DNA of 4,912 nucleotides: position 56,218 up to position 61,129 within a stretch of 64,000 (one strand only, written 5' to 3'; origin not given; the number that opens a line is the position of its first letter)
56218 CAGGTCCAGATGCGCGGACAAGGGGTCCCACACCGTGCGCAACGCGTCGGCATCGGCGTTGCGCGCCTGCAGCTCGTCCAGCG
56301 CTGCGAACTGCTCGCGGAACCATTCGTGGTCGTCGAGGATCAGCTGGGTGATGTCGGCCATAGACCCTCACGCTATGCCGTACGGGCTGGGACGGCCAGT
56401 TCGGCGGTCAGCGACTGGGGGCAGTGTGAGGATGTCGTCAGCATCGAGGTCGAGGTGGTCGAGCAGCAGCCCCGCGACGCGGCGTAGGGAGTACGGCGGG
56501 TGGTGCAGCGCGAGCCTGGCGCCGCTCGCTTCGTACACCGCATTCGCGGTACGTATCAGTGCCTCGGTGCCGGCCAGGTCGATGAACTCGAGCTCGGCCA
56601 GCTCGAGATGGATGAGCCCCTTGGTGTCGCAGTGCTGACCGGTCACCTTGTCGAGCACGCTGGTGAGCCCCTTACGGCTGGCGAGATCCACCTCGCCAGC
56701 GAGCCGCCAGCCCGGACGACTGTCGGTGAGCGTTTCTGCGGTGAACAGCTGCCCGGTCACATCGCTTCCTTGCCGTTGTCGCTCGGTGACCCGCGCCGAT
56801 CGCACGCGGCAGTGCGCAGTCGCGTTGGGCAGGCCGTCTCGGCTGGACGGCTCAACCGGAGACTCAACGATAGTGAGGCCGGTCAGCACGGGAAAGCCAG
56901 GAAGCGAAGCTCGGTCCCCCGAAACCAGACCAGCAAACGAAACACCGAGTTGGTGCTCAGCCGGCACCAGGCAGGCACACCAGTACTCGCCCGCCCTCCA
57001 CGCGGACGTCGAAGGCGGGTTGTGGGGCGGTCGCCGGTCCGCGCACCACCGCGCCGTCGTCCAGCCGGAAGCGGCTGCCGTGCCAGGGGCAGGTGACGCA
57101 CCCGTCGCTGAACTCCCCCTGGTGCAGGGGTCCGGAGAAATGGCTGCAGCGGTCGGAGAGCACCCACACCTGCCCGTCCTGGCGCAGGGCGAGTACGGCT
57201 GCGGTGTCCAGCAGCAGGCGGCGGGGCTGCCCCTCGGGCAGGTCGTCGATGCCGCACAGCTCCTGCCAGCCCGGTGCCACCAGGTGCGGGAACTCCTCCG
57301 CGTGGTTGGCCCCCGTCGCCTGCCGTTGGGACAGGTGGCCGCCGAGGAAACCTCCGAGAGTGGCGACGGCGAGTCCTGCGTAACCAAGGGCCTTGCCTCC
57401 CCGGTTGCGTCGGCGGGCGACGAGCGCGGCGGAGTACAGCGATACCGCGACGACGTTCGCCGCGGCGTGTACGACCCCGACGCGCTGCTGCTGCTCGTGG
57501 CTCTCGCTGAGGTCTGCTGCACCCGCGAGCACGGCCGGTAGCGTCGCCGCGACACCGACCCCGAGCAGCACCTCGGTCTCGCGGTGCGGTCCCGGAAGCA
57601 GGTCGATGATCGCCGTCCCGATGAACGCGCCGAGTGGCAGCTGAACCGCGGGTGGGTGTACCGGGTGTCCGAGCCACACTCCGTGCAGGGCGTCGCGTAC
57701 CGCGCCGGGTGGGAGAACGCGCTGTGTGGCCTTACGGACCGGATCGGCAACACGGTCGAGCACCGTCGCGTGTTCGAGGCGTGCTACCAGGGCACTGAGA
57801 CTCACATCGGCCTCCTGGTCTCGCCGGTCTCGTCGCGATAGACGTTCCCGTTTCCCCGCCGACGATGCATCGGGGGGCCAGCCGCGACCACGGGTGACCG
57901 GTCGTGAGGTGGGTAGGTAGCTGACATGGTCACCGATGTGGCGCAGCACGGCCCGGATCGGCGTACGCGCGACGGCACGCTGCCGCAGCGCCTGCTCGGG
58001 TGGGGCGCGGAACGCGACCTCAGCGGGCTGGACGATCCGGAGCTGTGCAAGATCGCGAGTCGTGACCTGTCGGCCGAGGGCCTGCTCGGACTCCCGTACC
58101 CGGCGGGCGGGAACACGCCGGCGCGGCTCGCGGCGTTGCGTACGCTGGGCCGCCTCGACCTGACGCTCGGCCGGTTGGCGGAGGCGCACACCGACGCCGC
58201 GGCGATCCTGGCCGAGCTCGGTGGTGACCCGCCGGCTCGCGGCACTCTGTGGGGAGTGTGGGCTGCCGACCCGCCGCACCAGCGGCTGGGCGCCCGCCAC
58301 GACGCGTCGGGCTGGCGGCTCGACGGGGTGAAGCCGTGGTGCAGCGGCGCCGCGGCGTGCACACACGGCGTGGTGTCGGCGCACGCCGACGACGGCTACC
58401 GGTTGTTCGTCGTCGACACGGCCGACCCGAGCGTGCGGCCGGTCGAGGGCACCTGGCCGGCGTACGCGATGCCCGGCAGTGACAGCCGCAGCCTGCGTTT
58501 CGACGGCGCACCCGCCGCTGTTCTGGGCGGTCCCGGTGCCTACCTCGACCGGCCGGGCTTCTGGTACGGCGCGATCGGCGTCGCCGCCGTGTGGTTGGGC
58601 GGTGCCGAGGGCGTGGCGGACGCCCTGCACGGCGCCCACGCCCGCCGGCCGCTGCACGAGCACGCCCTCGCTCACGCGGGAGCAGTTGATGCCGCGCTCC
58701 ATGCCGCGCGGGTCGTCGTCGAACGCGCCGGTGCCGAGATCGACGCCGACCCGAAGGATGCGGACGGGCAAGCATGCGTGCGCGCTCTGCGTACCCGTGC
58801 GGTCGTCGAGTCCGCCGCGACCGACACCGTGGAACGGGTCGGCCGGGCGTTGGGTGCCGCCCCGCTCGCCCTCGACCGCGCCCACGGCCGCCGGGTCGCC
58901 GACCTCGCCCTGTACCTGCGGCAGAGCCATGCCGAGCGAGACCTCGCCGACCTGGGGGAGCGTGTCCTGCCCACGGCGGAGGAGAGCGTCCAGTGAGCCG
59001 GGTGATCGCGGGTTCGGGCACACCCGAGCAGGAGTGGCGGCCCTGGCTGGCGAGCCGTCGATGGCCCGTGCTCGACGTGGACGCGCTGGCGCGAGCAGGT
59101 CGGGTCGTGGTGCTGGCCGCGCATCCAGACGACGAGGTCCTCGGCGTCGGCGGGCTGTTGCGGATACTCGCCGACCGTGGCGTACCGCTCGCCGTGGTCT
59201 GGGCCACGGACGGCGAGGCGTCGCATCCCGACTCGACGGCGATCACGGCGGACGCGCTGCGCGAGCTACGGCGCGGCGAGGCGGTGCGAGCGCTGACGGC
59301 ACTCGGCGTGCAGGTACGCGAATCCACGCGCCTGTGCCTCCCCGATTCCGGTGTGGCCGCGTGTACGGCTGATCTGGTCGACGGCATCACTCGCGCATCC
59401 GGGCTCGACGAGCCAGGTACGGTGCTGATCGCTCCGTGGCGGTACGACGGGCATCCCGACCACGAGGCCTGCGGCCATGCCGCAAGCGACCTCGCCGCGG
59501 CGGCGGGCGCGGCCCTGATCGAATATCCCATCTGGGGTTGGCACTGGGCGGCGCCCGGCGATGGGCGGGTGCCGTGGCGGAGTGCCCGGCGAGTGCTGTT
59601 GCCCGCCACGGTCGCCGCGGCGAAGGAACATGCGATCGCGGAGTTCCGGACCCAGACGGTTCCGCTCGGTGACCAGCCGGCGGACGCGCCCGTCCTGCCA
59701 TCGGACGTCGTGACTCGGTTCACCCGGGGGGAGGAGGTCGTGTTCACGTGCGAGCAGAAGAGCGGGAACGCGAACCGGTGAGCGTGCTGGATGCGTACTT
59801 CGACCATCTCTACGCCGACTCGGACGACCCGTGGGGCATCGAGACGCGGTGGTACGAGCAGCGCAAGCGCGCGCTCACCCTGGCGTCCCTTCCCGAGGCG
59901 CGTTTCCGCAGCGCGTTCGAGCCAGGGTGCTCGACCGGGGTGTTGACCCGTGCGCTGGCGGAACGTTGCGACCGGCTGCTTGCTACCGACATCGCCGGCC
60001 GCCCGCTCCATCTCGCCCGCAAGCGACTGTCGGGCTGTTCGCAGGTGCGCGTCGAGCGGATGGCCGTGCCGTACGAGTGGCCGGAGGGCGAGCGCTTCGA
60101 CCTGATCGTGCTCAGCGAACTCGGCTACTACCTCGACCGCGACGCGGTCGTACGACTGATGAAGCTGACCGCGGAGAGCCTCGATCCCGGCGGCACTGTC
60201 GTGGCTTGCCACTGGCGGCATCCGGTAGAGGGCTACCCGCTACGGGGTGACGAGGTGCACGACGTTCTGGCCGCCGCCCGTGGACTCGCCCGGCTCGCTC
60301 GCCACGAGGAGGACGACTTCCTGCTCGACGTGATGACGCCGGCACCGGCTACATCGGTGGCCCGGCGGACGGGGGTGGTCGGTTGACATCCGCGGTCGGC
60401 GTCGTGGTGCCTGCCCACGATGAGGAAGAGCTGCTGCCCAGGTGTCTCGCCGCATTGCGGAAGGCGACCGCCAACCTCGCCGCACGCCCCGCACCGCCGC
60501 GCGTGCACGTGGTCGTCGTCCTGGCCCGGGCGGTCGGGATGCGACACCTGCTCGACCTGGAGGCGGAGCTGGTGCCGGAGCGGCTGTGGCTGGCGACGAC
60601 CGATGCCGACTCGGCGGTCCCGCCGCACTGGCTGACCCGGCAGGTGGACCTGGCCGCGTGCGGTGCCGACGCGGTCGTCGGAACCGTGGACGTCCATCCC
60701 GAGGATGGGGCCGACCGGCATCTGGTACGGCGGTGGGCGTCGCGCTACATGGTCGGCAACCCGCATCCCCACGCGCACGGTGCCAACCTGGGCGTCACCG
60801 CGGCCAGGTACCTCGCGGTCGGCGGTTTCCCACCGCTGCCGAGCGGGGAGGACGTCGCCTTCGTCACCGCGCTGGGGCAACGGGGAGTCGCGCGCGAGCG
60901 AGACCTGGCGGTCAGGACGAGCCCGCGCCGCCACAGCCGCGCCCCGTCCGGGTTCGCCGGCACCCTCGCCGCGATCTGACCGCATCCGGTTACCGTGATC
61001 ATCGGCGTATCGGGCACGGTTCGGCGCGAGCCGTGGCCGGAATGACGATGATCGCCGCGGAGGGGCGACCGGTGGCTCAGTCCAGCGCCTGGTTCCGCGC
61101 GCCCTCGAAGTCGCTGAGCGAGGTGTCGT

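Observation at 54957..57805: Hemerythrin-cargo encapsulin operon with an embedded STAS protein and an upstream membrane Rieske protein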

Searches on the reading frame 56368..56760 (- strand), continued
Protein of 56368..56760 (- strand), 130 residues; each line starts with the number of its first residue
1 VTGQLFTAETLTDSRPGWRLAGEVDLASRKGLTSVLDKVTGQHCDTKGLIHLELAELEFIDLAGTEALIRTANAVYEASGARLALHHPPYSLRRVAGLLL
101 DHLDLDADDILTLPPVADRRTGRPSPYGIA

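Call 77: search_protein_families(library=pfam, proteins=[P0141, P0142, P0144, P0138, P0139, P0140, P0143, P0160, P0167], max_evalue=0.001)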
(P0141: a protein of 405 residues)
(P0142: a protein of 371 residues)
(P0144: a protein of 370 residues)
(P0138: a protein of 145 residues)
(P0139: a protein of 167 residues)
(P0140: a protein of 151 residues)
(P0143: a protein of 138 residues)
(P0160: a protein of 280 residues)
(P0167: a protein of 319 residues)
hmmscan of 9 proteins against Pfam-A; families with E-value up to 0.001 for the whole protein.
P0141 (405 aa): 5 families
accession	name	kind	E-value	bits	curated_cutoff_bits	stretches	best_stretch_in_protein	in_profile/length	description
PF03861.19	ANTAR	-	9e-20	70.6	27.3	1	186-239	1-54/54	ANTAR domain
PF13185.12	GAF_2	-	2.6e-11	44.3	28.6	1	46-179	4-135/136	GAF domain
PF13466.11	STAS_2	-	1.3e-10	41.7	29.2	1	305-380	1-74/80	STAS domain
PF01590.32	GAF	-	2.3e-08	35.1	22.4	1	49-179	4-133/133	GAF domain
PF01740.26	STAS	-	6.8e-08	32.7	22.6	1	305-379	13-87/106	STAS domain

P0142 (371 aa): 6 families
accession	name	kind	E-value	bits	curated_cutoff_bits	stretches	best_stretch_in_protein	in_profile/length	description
PF03861.19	ANTAR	-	9.3e-19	67.4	27.3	1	176-228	2-54/54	ANTAR domain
PF13185.12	GAF_2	-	1.1e-16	61.7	28.6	1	37-168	3-135/136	GAF domain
PF13466.11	STAS_2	-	8.7e-11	42.3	29.2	1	273-347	2-75/80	STAS domain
PF01590.32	GAF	-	2.9e-10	41.2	22.4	1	37-168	1-133/133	GAF domain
PF01740.26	STAS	-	4.9e-07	29.9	22.6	1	272-343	13-85/106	STAS domain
PF13492.12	GAF_3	-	8.4e-07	29.9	27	1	38-168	2-127/129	GAF domain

P0144 (370 aa): 5 families
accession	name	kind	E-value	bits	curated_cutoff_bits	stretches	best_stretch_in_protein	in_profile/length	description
PF13466.11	STAS_2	-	4.2e-12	46.5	29.2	1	258-336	1-78/80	STAS domain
PF13185.12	GAF_2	-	5.3e-10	40.1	28.6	1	39-176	3-135/136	GAF domain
PF03861.19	ANTAR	-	1.4e-09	38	27.3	1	184-225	2-43/54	ANTAR domain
PF01590.32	GAF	-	3.4e-08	34.5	22.4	1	43-176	4-133/133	GAF domain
PF01740.26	STAS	-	1.2e-07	31.9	22.6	1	258-334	13-90/106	STAS domain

P0138 (145 aa): 1 family
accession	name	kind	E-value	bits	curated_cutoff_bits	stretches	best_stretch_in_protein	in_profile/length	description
PF13466.11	STAS_2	-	3.1e-07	30.9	29.2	1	48-126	3-76/80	STAS domain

P0139 (167 aa): 2 families
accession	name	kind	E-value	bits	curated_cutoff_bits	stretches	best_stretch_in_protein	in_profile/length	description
PF13466.11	STAS_2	-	4.2e-09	36.9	29.2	1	62-139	2-74/80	STAS domain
PF01740.26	STAS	-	2.3e-05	24.5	22.6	1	62-138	14-87/106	STAS domain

P0140 (151 aa): 1 family
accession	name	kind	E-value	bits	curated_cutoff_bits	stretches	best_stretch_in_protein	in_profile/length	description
PF13466.11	STAS_2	-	3.4e-08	34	29.2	1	56-134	2-75/80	STAS domain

P0143 (138 aa): 2 families
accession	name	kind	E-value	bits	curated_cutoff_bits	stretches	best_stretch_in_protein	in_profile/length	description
PF13466.11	STAS_2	-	2.6e-10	40.8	29.2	1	35-112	1-75/80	STAS domain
PF01740.26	STAS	-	3.2e-08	33.7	22.6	1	35-113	13-90/106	STAS domain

P0160 (280 aa): 3 families
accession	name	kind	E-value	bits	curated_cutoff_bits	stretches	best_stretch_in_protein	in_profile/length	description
PF14417.12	MEDS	-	1.9e-40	138.7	29.8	1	16-175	2-161/161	MEDS: MEthanogen/methylotroph, DcmR Sensory domain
PF13466.11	STAS_2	-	1.2e-10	41.8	29.2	1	194-267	1-75/80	STAS domain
PF01740.26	STAS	-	2e-06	27.9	22.6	1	194-267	13-89/106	STAS domain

P0167 (319 aa): 2 families
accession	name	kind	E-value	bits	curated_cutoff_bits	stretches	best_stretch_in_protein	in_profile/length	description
PF13466.11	STAS_2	-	8.6e-10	39.1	29.2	1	27-101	1-76/80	STAS domain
PF01814.28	Hemerythrin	-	7.6e-09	36.6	25.3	1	158-285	4-126/127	Hemerythrin HHE cation binding domain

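Call 78: search_protein_families(library=pfam, proteins=[P0177, P0190, P0206, P0233, P0281, P0280, P0269, P0163, P0250, P0272], max_evalue=0.001)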
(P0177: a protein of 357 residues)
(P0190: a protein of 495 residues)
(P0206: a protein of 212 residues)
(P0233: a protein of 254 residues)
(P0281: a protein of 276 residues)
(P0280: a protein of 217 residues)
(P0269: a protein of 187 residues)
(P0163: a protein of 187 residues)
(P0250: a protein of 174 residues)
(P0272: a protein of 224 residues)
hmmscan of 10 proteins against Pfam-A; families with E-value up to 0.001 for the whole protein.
P0177 (357 aa): 2 families
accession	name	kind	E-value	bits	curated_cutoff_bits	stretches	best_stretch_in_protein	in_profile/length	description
PF13466.11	STAS_2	-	7.7e-10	39.3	29.2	1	33-101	3-73/80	STAS domain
PF01814.28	Hemerythrin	-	1.4e-06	29.2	25.3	1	158-287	3-127/127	Hemerythrin HHE cation binding domain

P0190 (495 aa): 2 families
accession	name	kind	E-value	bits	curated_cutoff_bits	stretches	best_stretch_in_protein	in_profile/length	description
PF12833.13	HTH_18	-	9.7e-18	64.7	33.6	1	337-418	1-79/80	Helix-turn-helix domain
PF13466.11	STAS_2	-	1.4e-07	32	29.2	1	26-102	1-78/80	STAS domain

P0206 (212 aa): 1 family
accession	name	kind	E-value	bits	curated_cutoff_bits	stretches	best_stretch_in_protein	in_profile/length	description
PF13466.11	STAS_2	-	6.5e-07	29.9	29.2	1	26-97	1-73/80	STAS domain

P0233 (254 aa): 2 families
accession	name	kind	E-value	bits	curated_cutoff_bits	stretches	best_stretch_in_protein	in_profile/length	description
PF01740.26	STAS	-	1e-29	102.9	22.6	2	164-246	13-97/106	STAS domain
PF13466.11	STAS_2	-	3.8e-28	97.9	29.2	2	164-242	1-79/80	STAS domain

P0281 (276 aa): 1 family
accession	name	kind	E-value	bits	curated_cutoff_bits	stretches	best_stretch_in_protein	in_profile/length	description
PF13466.11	STAS_2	-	1.6e-08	35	29.2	1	26-101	1-77/80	STAS domain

P0280 (217 aa): 1 family
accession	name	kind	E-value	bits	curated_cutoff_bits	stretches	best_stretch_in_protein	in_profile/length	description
PF13466.11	STAS_2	-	4.6e-08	33.6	29.2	1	27-81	1-54/80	STAS domain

P0269 (187 aa): 0 families

P0163 (187 aa): 1 family
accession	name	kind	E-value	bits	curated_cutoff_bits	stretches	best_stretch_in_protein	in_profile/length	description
PF13466.11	STAS_2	-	7.4e-10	39.3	29.2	1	31-104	1-76/80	STAS domain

P0250 (174 aa): 1 family
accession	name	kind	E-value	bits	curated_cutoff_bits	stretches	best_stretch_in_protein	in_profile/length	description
PF13466.11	STAS_2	-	9e-05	23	29.2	1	13-85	1-74/80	STAS domain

P0272 (224 aa): 2 families
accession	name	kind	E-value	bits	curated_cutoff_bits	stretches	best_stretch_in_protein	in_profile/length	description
PF13466.11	STAS_2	-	9.3e-14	51.8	29.2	1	59-138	2-76/80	STAS domain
PF01740.26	STAS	-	7.2e-06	26.2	22.6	1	60-138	15-90/106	STAS domain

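Call 84: list_cluster_members(proteins=[P0167, P0177, P0141, P0138, P0139, P0140])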
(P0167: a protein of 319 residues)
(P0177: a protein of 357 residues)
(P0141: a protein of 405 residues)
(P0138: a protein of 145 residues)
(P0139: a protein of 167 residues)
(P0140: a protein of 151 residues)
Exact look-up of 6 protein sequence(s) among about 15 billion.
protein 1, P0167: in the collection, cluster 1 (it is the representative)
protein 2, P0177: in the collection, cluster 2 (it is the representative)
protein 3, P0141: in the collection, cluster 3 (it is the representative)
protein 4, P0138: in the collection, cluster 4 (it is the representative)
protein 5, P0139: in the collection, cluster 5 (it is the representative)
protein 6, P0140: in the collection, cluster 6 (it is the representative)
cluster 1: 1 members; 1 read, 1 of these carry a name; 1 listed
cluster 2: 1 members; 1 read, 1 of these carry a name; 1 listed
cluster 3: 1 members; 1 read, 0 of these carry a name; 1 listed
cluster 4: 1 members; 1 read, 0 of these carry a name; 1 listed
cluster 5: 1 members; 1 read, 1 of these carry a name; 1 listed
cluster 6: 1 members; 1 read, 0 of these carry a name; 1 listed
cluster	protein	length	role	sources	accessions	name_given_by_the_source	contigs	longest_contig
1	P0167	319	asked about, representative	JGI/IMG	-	STAS domain/Hemerythrin HHE cation binding domain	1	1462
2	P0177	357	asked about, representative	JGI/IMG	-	STAS domain/Hemerythrin HHE cation binding domain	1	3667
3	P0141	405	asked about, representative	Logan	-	-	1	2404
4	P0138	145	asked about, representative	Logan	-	-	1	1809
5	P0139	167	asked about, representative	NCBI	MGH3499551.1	MAG: STAS domain-containing protein [Nocardioidaceae bacterium]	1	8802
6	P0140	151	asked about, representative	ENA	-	-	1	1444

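Call 85: find_encoding_contigs(protein=P0167, flank=6000, max_places=4)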
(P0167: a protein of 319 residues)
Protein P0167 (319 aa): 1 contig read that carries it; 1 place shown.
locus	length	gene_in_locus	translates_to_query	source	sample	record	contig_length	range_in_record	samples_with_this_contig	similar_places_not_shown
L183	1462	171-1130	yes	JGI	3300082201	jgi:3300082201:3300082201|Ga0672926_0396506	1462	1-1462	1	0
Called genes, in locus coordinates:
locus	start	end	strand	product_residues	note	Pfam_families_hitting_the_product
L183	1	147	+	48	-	?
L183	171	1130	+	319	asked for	PF13466:STAS_2, PF01814:Hemerythrin (weak)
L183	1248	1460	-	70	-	?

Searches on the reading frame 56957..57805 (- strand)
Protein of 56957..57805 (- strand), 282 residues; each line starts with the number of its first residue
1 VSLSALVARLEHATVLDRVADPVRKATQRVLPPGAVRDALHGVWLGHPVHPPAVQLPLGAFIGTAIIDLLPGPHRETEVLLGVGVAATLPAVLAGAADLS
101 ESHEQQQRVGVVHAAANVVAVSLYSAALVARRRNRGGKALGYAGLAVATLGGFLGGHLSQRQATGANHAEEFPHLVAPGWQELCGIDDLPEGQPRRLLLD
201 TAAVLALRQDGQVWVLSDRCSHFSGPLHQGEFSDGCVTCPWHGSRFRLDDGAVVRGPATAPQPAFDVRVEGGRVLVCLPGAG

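Call 4: search_protein_families(library=pfam, proteins=[window:56957-57805:-], max_evalue=0.01)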
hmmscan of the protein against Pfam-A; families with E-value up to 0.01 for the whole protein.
window:56957-57805:- (282 aa): 4 families
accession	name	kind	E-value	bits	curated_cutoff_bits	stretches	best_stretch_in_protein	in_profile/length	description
PF00355.32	Rieske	-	8.3e-17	61.3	20.3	1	180-265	2-87/88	Rieske [2Fe-2S] domain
PF13806.12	Rieske_2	-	1.9e-10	41.1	27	1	180-276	2-103/104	Rieske-like [2Fe-2S] domain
PF09990.14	DUF2231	-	6.1e-09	36.5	26.4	1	46-165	1-136/139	Predicted membrane protein (DUF2231)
PF22543.2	Rieske_4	-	0.00019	22.1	28.4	1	204-252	24-76/119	Soluble Rieske-type ferredoxin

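Call 5: search_protein_families(library=ncbifam, proteins=[window:56957-57805:-], max_evalue=0.01)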
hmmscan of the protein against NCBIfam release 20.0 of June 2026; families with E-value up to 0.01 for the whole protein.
window:56957-57805:- (282 aa): 10 families
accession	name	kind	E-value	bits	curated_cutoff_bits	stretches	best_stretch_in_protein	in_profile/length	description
NF042948.2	3PPDioc_HcaC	equivalog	1.4e-15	57.4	150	1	183-279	6-103/105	3-phenylpropionate/cinnamic acid dioxygenase ferredoxin subunit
NF041683.1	ant_diox_AndAb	equivalog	1.8e-15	57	150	1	180-276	2-98/100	anthranilate 1,2-dioxygenase ferredoxin subunit AndAb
NF007422.0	PRK09965.1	equivalog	1.5e-14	53.9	113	1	183-279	6-101/106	bifunctional 3-phenylpropionate/cinnamic acid dioxygenase ferredoxin subunit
TIGR02378.1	nirD_assim_sml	equivalog_domain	3.2e-10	40.1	74.65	1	180-276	2-103/105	nitrite reductase small subunit NirD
NF045928.1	Cytb6fFeSPetC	equivalog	8.5e-06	25.2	250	1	214-273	102-159/179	cytochrome b6-f complex iron-sulfur subunit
TIGR02377.1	MocE_fam_FeS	subfamily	1.5e-05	24.9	136.15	1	180-276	2-99/101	MocE family 2Fe-2S type ferredoxin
NF010001.0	PRK13474.1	subfamily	5.2e-05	22.6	154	1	214-276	101-161/178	cytochrome b6-f complex iron-sulfur subunit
NF041174.1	SDX_Thmprot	equivalog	8.1e-05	22.8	170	1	200-263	23-86/109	sulredoxin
NF050121.1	bc1_QcrA_actin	exception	0.0043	16.6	275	1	217-270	244-298/319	cytochrome bc1 complex Rieske iron-sulfur subunit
NF052579.1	BetMthstMoxSdmAMthl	equivalog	0.0085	15.1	600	0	203-246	41-85/351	4beta-methylsterol monooxygenase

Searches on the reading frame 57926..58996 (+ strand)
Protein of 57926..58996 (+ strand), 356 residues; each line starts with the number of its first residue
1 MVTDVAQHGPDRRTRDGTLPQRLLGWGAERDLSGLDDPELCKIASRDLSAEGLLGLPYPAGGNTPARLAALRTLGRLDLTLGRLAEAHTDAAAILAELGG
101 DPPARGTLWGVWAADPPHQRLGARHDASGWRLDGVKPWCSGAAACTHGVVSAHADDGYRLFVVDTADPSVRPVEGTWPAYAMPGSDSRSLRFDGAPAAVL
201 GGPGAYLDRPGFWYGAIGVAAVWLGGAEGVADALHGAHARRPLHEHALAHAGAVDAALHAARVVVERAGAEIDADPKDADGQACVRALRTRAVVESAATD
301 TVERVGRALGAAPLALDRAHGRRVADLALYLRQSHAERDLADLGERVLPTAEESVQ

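Call 31: search_protein_families(library=pfam, proteins=[window:57926-58996:+], max_evalue=0.001)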
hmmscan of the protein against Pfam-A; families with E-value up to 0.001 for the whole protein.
window:57926-58996:+ (356 aa): 1 family
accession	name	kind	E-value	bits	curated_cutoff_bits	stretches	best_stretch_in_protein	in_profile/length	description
PF02770.24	Acyl-CoA_dh_M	-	1.1e-07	32.4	33.3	1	123-193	21-95/97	Acyl-CoA dehydrogenase, middle domain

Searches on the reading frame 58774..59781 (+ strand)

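Call 31: search_protein_families(library=pfam, proteins=[window:58774-59781:+], max_evalue=0.001)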
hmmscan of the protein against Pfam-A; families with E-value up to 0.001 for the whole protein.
window:58774-59781:+ (335 aa): 1 family
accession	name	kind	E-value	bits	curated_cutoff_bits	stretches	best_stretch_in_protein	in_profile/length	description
PF02585.22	PIG-L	-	4.9e-23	82.5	28.2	1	112-239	1-127/129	GlcNAc-PI de-N-acetylase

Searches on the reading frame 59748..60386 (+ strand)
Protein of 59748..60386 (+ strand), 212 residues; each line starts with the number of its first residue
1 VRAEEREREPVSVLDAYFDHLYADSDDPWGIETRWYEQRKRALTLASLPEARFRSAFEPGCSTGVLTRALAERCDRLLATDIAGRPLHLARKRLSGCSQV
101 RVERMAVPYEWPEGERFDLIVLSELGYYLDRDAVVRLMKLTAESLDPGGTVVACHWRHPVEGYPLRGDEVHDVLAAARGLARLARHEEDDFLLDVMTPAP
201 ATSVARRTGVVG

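Call 31: search_protein_families(library=pfam, proteins=[window:59748-60386:+], max_evalue=0.001)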
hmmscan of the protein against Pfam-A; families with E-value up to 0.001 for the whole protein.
window:59748-60386:+ (212 aa): 5 families
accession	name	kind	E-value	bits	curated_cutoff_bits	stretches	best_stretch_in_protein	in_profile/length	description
PF05401.17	NodS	-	5.2e-13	49.7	24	1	24-132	14-122/201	Nodulation protein S (NodS)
PF13649.12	Methyltransf_25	-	3.9e-10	40.7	27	1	59-149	4-97/97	Methyltransferase domain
PF08242.18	Methyltransf_12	-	1.1e-08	36.2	30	1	59-150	3-97/98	Methyltransferase domain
PF08241.18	Methyltransf_11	-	5e-07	30.7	21.2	1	58-152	2-94/95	Methyltransferase domain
PF13489.12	Methyltransf_23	-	3.4e-05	24.1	27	1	50-159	20-122/164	Methyltransferase domain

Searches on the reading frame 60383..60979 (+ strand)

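Call 31: search_protein_families(library=pfam, proteins=[window:60383-60979:+], max_evalue=0.001)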
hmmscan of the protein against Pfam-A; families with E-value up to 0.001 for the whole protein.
window:60383-60979:+ (198 aa): 1 family
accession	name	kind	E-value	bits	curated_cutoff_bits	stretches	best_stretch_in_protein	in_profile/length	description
PF00535.33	Glycos_transf_2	-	2.8e-10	40.8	23.3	1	69-120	81-135/168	Glycosyl transferase family 2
